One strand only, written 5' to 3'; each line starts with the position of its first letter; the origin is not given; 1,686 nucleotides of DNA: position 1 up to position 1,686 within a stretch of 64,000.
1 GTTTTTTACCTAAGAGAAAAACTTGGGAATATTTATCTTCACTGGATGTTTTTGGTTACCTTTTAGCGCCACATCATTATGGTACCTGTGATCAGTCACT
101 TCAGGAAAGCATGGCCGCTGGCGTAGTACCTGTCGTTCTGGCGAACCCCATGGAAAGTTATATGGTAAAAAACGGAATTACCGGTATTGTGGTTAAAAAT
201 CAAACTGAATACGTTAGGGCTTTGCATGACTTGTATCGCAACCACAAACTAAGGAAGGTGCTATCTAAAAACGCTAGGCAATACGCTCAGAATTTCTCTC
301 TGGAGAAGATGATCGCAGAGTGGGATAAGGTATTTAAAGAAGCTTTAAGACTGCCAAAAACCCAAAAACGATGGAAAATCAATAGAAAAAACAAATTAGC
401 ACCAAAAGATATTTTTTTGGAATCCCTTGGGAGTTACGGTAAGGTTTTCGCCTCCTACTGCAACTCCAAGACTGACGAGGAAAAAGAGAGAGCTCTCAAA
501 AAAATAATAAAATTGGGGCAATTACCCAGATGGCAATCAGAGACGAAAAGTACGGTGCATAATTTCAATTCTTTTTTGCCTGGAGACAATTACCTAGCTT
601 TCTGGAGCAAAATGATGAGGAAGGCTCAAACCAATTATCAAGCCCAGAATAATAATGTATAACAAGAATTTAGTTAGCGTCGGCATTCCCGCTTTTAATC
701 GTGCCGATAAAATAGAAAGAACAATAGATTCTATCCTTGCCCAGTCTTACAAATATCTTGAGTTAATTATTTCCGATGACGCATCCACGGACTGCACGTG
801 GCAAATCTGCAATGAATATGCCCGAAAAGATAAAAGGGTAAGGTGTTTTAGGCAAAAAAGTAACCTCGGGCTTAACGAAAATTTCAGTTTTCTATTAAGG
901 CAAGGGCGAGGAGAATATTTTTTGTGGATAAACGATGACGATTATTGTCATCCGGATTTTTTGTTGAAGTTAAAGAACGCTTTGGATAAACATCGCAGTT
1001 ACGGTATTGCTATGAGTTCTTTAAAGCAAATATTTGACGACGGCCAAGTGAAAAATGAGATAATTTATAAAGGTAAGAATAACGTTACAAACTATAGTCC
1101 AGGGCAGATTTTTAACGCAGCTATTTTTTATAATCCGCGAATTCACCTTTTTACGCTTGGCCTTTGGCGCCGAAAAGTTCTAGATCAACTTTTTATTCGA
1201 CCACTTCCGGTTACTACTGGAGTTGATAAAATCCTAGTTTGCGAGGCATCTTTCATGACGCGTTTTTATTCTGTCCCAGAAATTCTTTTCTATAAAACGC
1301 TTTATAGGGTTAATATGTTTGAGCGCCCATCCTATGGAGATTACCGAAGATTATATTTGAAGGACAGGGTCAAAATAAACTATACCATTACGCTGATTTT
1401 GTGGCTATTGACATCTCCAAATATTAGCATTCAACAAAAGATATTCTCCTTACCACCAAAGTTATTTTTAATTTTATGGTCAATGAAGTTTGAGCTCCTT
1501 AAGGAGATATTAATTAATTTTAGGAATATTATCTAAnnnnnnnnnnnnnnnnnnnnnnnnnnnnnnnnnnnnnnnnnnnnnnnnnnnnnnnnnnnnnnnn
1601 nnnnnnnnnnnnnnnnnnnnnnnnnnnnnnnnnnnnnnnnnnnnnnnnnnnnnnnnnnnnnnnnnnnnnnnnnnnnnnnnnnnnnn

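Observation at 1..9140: Lower-GC island carrying an ABC-transporter-dependent polysaccharide locus; composition switches inside a GT4 gene at its conserved motif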

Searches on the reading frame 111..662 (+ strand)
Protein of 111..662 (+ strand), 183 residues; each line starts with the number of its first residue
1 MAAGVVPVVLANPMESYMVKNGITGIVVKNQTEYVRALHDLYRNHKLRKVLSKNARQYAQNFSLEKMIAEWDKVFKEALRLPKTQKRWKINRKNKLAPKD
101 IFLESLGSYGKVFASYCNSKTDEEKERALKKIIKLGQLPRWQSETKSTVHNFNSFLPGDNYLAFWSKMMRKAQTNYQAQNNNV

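Call 7: search_protein_families(library=pfam, proteins=[window:111-662:+])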
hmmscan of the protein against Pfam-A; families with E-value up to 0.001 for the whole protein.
window:111-662:+ (183 aa): 1 family
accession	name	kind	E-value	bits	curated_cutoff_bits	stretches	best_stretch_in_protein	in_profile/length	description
PF00534.26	Glycos_transf_1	-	3.3e-06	27.2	26.4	1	1-57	113-171/172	Glycosyl transferases group 1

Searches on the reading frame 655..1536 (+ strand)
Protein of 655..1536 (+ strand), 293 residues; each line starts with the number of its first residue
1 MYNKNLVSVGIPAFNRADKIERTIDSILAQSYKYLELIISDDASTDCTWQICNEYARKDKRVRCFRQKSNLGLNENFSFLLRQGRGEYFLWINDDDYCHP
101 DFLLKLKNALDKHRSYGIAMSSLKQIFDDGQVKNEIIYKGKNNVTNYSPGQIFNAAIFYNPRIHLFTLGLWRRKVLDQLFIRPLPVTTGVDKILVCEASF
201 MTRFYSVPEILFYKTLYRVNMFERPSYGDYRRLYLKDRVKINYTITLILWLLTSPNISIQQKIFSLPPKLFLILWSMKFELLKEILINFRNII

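Call 7: search_protein_families(library=pfam, proteins=[window:655-1536:+])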
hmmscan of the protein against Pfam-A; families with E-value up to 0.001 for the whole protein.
window:655-1536:+ (293 aa): 2 families
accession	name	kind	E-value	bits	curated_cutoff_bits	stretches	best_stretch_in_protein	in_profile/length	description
PF00535.33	Glycos_transf_2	-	8.7e-33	114.1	23.3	1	8-180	1-168/168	Glycosyl transferase family 2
PF13641.12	Glyco_tranf_2_3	-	5.5e-09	36.8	27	1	7-118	3-118/230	Glycosyltransferase like family 2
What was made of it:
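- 655..1536 (+): GT2 glycosyltransferase (293 aa), converging on wzt. Pfam Glycos_transf_2 114 bits (call 7).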

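Call 11: find_encoding_contigs(protein=window:655-1536:+, flank=10000, max_places=10)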
Protein window:655-1536:+ (293 aa): 7 contigs read that carry it; 2 places shown.
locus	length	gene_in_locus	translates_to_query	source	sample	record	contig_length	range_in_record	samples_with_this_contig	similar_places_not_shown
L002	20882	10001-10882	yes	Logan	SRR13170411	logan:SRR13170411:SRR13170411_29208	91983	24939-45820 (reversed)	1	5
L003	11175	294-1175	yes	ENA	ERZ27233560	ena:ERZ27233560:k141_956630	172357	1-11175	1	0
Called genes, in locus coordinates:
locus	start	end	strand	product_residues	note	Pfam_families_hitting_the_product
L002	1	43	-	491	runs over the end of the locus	PF04015:DUF362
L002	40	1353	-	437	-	PF27533:CapK_C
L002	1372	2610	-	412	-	-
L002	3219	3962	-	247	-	PF13489:Methyltransf_23, PF08003:Methyltransf_9 (weak), PF13847:Methyltransf_31, PF08241:Methyltransf_11, PF08242:Methyltransf_12, PF13649:Methyltransf_25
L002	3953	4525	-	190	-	PF00005:ABC_tran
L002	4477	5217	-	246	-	PF13439:Glyco_transf_4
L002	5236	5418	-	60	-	-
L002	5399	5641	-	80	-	-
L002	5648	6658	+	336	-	PF04055:Radical_SAM, PF13186:SPASM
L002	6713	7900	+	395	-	PF05050:Methyltransf_21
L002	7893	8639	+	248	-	-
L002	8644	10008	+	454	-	PF00534:Glycos_transf_1, PF13692:Glyco_trans_1_4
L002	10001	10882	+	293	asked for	PF00535:Glycos_transf_2, PF13641:Glyco_tranf_2_3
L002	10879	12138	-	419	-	PF00005:ABC_tran, PF13304:AAA_21 (faint), PF14524:Wzt_C (weak)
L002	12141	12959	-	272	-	PF01061:ABC2_membrane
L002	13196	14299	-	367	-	PF00534:Glycos_transf_1, PF13692:Glyco_trans_1_4, PF20706:GT4-conflict (weak)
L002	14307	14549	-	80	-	-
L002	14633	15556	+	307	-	PF01073:3Beta_HSD, PF01370:Epimerase, PF02719:Polysacc_synt_2, PF04321:RmlD_sub_bind, PF13460:NAD_binding_10, PF16363:GDP_Man_Dehyd, PF07993:NAD_binding_4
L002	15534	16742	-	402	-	PF13439:Glyco_transf_4 (weak), PF00534:Glycos_transf_1, PF13692:Glyco_trans_1_4, PF13524:Glyco_trans_1_2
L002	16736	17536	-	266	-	PF05050:Methyltransf_21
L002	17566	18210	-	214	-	PF01209:Ubie_methyltran (weak), PF13489:Methyltransf_23, PF07021:MetW, PF06325:PrmA (weak), PF13847:Methyltransf_31, PF08241:Methyltransf_11, PF08242:Methyltransf_12, PF13649:Methyltransf_25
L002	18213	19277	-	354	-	PF13579:Glyco_trans_4_4 (faint), PF13439:Glyco_transf_4 (faint), PF20706:GT4-conflict, PF00534:Glycos_transf_1, PF13692:Glyco_trans_1_4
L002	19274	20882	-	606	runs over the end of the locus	PF02366:PMT, PF13231:PMT_2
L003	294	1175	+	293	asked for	PF00535:Glycos_transf_2, PF13641:Glyco_tranf_2_3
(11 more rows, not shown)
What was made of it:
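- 1..662 (+): 3' part of a 454-aa GT4-like gene that starts 702 nt left of the window. Gene call at L002 8644-10008 (call 11).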

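Call 30: find_related_loci(query=L002:40-1353:-, collection=genome_contigs, flank=10000)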
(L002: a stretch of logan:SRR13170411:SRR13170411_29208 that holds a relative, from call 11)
Query L002:40-1353:- (437 aa) in genome_contigs; peptide patterns used: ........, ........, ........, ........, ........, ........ (x = any residue, [..] = any of these).
47 stretches matched a pattern, but none encodes a relative of the query by tblastn (E <= 1e-3).
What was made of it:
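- Tried and rejected: A genome-collection scan with the CapK-like protein found nothing (call 30).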

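Call 34: find_homologous_proteins(query=L002:40-1353:-, max_evalue=1e-20)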
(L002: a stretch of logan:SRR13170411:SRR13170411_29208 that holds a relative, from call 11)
Query L002:40-1353:- (437 aa): 1326 proteins with E <= 1e-20 among 6551 candidates; the best 120 are listed.
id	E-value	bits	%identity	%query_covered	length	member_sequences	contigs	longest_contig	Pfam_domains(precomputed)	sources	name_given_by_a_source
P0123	0.0e+0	1014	100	100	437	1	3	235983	PF27533.1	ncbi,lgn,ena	-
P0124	7.5e-195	666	63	99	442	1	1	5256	PF27533.1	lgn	-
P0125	7.4e-193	660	65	100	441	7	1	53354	PF27533.1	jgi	jgi:phenylacetate-CoA ligase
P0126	1.8e-190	652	63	100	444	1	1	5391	PF27533.1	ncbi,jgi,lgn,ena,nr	ncbi:MAG: phenylacetate--CoA ligase family protein [Candidatus Bathyarchaeota archaeon]|nr:phenylace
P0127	2.3e-190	651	62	100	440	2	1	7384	PF27533.1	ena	-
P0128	1.2e-189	649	63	100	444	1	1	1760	PF27533.1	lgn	-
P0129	2.4e-189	648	62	100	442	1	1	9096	PF27533.1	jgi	-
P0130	5.1e-188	644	64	100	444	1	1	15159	PF27533.1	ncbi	-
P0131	8.4e-188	643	61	99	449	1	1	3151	PF27533.1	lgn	-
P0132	8.5e-188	643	61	100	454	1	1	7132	PF27533.1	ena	-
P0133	1.4e-187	642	61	100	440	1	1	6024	PF27533.1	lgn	-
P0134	1.5e-187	642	62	100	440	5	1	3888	PF27533.1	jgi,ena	jgi:phenylacetate-CoA ligase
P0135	1.6e-187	642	61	100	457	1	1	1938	PF27533.1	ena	-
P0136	9.7e-187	640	61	100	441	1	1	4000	PF27533.1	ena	-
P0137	5.5e-186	637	60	100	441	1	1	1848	PF27533.1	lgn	-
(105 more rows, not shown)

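Call 35: find_encoding_contigs(protein=P0123, flank=10000, max_places=3)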
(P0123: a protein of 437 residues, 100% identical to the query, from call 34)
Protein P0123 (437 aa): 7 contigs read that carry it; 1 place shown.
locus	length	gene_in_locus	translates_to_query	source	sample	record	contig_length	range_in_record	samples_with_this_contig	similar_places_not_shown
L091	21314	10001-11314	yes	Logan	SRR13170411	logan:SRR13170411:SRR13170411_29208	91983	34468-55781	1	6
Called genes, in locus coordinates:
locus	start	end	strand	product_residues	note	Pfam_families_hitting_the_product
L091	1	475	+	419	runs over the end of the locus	PF00005:ABC_tran, PF13304:AAA_21 (faint), PF14524:Wzt_C (weak)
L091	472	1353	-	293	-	PF00535:Glycos_transf_2, PF13641:Glyco_tranf_2_3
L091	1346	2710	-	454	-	PF00534:Glycos_transf_1, PF13692:Glyco_trans_1_4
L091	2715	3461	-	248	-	-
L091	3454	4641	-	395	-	PF05050:Methyltransf_21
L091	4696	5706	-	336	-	PF04055:Radical_SAM, PF13186:SPASM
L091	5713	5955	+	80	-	-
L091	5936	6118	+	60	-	-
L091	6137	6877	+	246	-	PF13439:Glyco_transf_4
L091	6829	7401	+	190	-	PF00005:ABC_tran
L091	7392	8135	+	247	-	PF13489:Methyltransf_23, PF08003:Methyltransf_9 (weak), PF13847:Methyltransf_31, PF08241:Methyltransf_11, PF08242:Methyltransf_12, PF13649:Methyltransf_25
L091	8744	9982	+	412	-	-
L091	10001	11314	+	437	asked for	PF27533:CapK_C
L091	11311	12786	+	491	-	PF04015:DUF362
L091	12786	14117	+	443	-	PF01210:NAD_Gly3P_dh_N (faint), PF03446:NAD_binding_2 (faint), PF03721:UDPG_MGDP_dh_N, PF00984:UDPG_MGDP_dh, PF03720:UDPG_MGDP_dh_C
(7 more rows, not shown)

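Call 50: search_protein_families(library=pfam, proteins=[L002:4477-5217:-, L002:3953-4525:-, L002:3219-3962:-, L002:1372-2610:-, L002:5236-5418:-, L002:5399-5641:-, L002:7893-8639:+, L002:8644-10008:+, L002:6713-7900:+, L002:14307-14549:-], max_evalue=0.001)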
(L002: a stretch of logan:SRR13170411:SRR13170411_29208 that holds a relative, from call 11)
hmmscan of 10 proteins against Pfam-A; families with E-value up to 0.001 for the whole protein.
L002:4477-5217:- (246 aa): 2 families
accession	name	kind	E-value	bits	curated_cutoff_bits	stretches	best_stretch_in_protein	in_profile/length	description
PF13439.12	Glyco_transf_4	-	4.4e-09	37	28.5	1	15-186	2-167/170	Glycosyltransferase Family 4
PF00534.26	Glycos_transf_1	-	0.00019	21.5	26.4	1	191-229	6-45/172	Glycosyl transferases group 1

L002:3953-4525:- (190 aa): 1 family
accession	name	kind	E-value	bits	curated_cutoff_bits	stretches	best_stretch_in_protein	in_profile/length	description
PF00005.33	ABC_tran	-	3.5e-14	54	25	1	2-120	14-135/137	ABC transporter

L002:3219-3962:- (247 aa): 6 families
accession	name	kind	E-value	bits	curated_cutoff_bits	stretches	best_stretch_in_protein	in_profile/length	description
PF13489.12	Methyltransf_23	-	5.5e-11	42.9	27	1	51-196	18-159/164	Methyltransferase domain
PF08241.18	Methyltransf_11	-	1.7e-10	41.8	21.2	1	60-145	1-88/95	Methyltransferase domain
PF08242.18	Methyltransf_12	-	4.8e-10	40.5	30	1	60-146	1-94/98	Methyltransferase domain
PF13649.12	Methyltransf_25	-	3.3e-09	37.7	27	1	59-145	1-94/97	Methyltransferase domain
PF13847.12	Methyltransf_31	-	9e-09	35.6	27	1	55-149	3-108/145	Methyltransferase domain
PF08003.17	Methyltransf_9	-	4.7e-07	29.5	23.8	1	54-196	114-260/315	Protein of unknown function (DUF1698)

L002:1372-2610:- (412 aa): 0 families

L002:5236-5418:- (60 aa): 0 families

L002:5399-5641:- (80 aa): 0 families

L002:7893-8639:+ (248 aa): 1 family
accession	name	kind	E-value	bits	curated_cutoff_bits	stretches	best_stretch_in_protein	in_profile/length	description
PF05050.19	Methyltransf_21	-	0.0009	19.8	22.7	0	13-148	5-150/173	Methyltransferase FkbM domain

L002:8644-10008:+ (454 aa): 2 families
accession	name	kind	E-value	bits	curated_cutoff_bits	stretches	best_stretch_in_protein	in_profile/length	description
PF00534.26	Glycos_transf_1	-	4.4e-19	69.1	26.4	1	176-328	16-171/172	Glycosyl transferases group 1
PF13692.12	Glyco_trans_1_4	-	3.2e-13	50.6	27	1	177-315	3-142/142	Glycosyl transferases group 1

L002:6713-7900:+ (395 aa): 1 family
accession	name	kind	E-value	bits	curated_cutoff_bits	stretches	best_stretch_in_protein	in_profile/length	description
PF05050.19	Methyltransf_21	-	4.3e-12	46.9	22.7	1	221-347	1-149/173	Methyltransferase FkbM domain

L002:14307-14549:- (80 aa): 0 families
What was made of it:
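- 1..662 (+): Pfam Glycos_transf_1 (calls 7, 50).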

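Call 74: search_protein_families(library=ncbifam, proteins=[L002:8644-10008:+, window:655-1536:+], max_evalue=0.00001)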
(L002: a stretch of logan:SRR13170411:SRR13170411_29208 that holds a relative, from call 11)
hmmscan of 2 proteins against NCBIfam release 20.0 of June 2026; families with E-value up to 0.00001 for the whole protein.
L002:8644-10008:+ (454 aa): 7 families
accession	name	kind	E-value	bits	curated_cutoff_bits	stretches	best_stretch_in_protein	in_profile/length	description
NF049988.1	MGlcDAGSynMgs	equivalog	4.5e-10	39.4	400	1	200-351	240-389/398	alpha-monoglucosyldiacylglycerol synthase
TIGR03088.1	stp2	hypoth_equivalog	5.4e-10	38.8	409.05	1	207-350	232-374/374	TIGR03088 family PEP-CTERM/XrtA system glycosyltransferase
TIGR03449.1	mycothiol_MshA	equivalog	1.6e-07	30.6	462.5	1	211-350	260-404/406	D-inositol-3-phosphate glycosyltransferase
TIGR04063.1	stp3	hypoth_equivalog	2.1e-07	30.2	442.05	1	207-349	248-395/397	TIGR04063 family PEP-CTERM/XrtA system glycosyltransferase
NF041010.1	glycosy_Agl16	equivalog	4.1e-07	29.2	575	1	216-348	221-350/352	glycosylation protein Agl16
TIGR03999.1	thiol_BshA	equivalog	1.8e-06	27.1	273.7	1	204-350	229-374/375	N-acetyl-alpha-D-glucosaminyl L-malate synthase BshA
NF041876.1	EPS_EpsE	equivalog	4.4e-06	26.2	400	1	215-332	262-379/389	exopolysaccharide biosynthesis GT4 family glycosyltransferase EpsE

window:655-1536:+ (293 aa): 15 families
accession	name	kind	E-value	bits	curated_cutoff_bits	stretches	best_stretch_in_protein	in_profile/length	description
NF047683.1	TeichurnBiosyTuaG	equivalog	7.6e-20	71.6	400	1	3-138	4-138/252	teichuronic acid biosynthesis protein TuaG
NF050050.1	ProtGlycPglI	equivalog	2.1e-18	66.7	500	1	6-143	3-138/306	GalNAc(5)-diNAcBac-PP-undecaprenol beta-1,3-glucosyltransferase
NF053739.1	GlytfEpsEBac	equivalog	2.1e-18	66.3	450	1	7-153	3-149/265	glycosyltransferase EpsE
NF007482.0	PRK10073.1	equivalog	8.5e-16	57.9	423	1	3-181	4-181/334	glycosyltransferase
TIGR03937.1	PgaC_IcaA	equivalog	2e-12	46.8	422.3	1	4-101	44-141/407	poly-beta-1,6-N-acetyl-D-glucosamine synthase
NF007453.0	PRK10018.1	equivalog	1.1e-11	45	382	1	3-105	4-106/280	colanic acid biosynthesis glycosyltransferase WcaA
NF041875.1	EPS_EpsD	equivalog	1.3e-11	44.5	370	1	7-109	1-103/325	exopolysaccharide biosynthesis glycosyltransferase EpsD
TIGR04017.1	WcaA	equivalog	1.9e-11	44.1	495.75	1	3-110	3-113/279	colanic acid biosynthesis glycosyltransferase WcaA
TIGR04440.1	glyco_TIGR04440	domain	8.6e-09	35.4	70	1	9-180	4-176/215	TIGR00180 family glycosyltransferase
NF038299.1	EPS_HpsN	equivalog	2.1e-08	33.5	425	1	6-135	2-128/317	hormogonium polysaccharide biosynthesis glycosyltransferase HpsN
TIGR03469.1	HpnB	hypoth_equivalog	4.9e-08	32.4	379.25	1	7-60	46-100/386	hopene-associated glycosyltransferase HpnB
NF045692.1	OglycostaseCruG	equivalog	2.6e-07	29.9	600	1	7-66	43-102/386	2'-O-glycosyltransferase CruG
NF041394.1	GtaseAglG_Halo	equivalog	4.3e-07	29.5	440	1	13-114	11-111/304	glucosyl-dolichyl phosphate glucuronosyltransferase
NF047588.1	GlcsyltransPgfSStrep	equivalog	1.9e-06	27.3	500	1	7-105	3-104/308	glycosyltransferase PgfS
TIGR04283.1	glyco_like_mftF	equivalog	3.5e-06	26.8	182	1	7-113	1-101/221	TIGR04283 family arsenosugar biosynthesis glycosyltransferase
